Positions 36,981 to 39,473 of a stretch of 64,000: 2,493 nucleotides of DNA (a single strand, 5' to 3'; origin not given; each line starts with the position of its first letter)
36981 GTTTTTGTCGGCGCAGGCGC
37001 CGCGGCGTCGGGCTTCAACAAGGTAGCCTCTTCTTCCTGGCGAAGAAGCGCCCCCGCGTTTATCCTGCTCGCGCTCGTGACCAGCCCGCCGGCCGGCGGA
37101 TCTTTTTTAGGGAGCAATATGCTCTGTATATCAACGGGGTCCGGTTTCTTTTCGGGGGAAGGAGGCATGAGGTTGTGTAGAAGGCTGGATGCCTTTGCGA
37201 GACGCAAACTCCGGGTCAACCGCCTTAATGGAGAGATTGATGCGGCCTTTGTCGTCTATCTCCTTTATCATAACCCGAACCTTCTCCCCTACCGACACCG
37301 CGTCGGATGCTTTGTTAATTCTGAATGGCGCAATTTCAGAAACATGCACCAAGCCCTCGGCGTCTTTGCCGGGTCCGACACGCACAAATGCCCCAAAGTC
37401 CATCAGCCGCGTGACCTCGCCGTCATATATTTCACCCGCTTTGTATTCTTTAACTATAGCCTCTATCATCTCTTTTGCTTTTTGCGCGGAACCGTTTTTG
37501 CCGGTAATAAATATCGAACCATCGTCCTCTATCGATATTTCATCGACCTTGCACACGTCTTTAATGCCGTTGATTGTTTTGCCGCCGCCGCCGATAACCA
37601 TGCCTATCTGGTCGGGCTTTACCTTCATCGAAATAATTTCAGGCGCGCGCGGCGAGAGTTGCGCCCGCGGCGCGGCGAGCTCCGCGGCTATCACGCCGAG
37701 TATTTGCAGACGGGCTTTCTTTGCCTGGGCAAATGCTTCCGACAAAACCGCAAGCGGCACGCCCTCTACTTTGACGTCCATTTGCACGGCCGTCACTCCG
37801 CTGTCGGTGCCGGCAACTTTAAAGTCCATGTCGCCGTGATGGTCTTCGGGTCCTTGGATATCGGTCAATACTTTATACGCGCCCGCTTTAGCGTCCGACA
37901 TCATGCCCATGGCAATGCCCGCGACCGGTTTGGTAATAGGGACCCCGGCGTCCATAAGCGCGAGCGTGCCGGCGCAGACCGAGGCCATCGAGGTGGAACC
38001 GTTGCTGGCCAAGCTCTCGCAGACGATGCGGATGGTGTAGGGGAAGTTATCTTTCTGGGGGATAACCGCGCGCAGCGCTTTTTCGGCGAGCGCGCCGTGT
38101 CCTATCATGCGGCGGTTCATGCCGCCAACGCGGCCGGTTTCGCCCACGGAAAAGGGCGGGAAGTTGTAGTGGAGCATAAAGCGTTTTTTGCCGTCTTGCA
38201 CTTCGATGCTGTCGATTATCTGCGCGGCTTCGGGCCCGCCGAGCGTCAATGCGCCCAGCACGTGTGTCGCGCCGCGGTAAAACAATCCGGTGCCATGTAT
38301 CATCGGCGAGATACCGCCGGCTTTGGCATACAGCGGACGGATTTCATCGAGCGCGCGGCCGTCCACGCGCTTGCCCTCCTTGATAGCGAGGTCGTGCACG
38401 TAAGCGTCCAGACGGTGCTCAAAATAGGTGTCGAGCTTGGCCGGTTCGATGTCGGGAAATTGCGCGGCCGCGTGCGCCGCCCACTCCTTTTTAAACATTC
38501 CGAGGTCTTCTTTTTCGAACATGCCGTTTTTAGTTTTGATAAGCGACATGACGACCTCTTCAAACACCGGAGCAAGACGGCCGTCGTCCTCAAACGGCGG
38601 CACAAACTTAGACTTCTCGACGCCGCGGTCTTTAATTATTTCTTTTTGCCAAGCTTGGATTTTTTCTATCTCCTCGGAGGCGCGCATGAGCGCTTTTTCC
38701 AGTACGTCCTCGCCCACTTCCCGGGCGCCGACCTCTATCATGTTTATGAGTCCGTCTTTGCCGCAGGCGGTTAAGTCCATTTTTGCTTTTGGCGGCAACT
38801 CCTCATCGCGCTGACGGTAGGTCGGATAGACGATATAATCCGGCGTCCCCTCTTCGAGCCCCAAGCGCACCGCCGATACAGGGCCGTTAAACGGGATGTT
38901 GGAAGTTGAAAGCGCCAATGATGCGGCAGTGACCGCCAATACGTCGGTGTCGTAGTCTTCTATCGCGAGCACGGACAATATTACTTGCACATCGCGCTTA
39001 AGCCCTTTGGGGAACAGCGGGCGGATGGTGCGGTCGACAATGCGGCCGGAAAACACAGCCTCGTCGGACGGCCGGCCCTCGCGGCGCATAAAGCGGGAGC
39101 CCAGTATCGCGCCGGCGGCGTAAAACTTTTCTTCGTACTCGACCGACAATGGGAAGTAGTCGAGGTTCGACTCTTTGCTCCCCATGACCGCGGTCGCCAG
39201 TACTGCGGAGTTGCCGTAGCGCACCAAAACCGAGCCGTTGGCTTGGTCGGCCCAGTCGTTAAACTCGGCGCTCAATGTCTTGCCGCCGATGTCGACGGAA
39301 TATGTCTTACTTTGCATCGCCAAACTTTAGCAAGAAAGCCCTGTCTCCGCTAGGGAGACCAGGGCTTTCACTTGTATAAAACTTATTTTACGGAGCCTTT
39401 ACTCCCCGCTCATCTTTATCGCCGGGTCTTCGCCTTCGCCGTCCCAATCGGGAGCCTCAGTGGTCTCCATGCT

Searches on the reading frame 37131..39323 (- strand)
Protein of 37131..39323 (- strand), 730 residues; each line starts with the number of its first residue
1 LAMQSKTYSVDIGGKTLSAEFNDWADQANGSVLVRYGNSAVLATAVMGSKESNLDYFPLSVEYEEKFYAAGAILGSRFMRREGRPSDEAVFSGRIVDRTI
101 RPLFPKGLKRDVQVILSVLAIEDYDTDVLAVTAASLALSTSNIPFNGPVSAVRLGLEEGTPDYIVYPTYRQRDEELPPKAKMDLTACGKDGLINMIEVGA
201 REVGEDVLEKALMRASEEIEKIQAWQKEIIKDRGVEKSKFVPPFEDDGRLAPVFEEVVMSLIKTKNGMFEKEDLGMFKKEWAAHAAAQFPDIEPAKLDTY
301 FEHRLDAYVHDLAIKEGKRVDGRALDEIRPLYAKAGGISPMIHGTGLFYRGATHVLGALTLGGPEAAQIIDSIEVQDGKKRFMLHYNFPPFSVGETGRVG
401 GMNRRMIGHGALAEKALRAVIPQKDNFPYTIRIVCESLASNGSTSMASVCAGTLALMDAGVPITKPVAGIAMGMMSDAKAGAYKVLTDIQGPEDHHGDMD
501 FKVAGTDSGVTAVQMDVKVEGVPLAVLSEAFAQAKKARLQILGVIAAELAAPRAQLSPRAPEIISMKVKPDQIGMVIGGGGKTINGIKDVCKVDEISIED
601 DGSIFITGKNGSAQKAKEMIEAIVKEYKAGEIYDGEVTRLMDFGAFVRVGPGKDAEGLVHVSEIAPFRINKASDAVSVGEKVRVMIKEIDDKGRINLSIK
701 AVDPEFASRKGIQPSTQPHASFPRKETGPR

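Call 64: search_protein_families(library=pfam, proteins=[window:37131-39323:-], max_evalue=0.00001)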
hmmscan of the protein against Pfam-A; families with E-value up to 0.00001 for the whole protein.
window:37131-39323:- (730 aa): 4 families
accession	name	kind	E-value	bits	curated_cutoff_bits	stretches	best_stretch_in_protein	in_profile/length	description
PF01138.27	RNase_PH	-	3.8e-48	163.6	25.5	2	15-144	3-130/130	3' exoribonuclease family, domain 1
PF00575.29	S1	-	2.5e-16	60.2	22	1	627-700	2-74/74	S1 RNA binding domain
PF00013.35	KH_1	-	6.4e-09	35.9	21.5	1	564-621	2-65/66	KH domain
PF03725.20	RNase_PH_C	-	3e-07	30.7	20.8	0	466-537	2-67/67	3' exoribonuclease family, domain 2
